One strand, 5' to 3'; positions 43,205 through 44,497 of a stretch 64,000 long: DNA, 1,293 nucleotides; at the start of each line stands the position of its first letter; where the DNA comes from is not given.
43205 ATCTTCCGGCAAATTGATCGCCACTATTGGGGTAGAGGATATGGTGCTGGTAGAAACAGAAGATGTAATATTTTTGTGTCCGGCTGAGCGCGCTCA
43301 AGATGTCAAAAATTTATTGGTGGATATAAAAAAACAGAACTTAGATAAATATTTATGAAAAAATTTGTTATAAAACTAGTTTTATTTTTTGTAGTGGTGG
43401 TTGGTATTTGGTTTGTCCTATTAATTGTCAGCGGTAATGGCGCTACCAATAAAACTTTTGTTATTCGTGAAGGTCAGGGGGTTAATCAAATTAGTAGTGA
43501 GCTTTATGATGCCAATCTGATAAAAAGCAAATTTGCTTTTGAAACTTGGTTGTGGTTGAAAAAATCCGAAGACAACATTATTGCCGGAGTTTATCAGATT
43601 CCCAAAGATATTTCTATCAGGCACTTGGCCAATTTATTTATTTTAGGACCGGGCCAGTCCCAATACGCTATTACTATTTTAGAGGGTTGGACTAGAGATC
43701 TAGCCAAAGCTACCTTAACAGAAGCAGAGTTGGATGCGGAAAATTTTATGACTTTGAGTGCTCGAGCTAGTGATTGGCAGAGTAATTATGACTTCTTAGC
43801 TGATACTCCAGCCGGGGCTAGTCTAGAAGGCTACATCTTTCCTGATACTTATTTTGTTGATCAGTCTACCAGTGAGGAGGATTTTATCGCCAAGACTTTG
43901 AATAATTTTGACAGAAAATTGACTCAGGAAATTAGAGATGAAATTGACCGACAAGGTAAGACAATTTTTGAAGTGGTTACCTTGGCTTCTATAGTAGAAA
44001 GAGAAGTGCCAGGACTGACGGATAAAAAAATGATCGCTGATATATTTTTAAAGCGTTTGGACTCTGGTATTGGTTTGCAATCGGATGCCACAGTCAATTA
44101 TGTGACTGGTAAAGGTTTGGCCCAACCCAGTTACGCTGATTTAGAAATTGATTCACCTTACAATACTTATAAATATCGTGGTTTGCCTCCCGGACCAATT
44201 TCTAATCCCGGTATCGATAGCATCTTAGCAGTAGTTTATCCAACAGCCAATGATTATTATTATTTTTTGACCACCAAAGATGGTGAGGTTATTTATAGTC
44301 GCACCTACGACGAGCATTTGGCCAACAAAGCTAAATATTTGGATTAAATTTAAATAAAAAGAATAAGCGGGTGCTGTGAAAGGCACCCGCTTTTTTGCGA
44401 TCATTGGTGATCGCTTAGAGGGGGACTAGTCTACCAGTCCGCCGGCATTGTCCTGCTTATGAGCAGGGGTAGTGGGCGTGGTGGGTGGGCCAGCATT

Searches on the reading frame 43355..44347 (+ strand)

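Call 5: search_protein_families(library=pfam, proteins=[window:43355-44347:+], max_evalue=0.1)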
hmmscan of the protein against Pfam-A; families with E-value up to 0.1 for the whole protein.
window:43355-44347:+ (330 aa): 1 family
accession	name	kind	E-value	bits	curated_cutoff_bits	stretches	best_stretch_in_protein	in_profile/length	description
PF02618.21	YceG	-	4.3e-78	263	32.4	1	35-327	1-275/275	YceG-like family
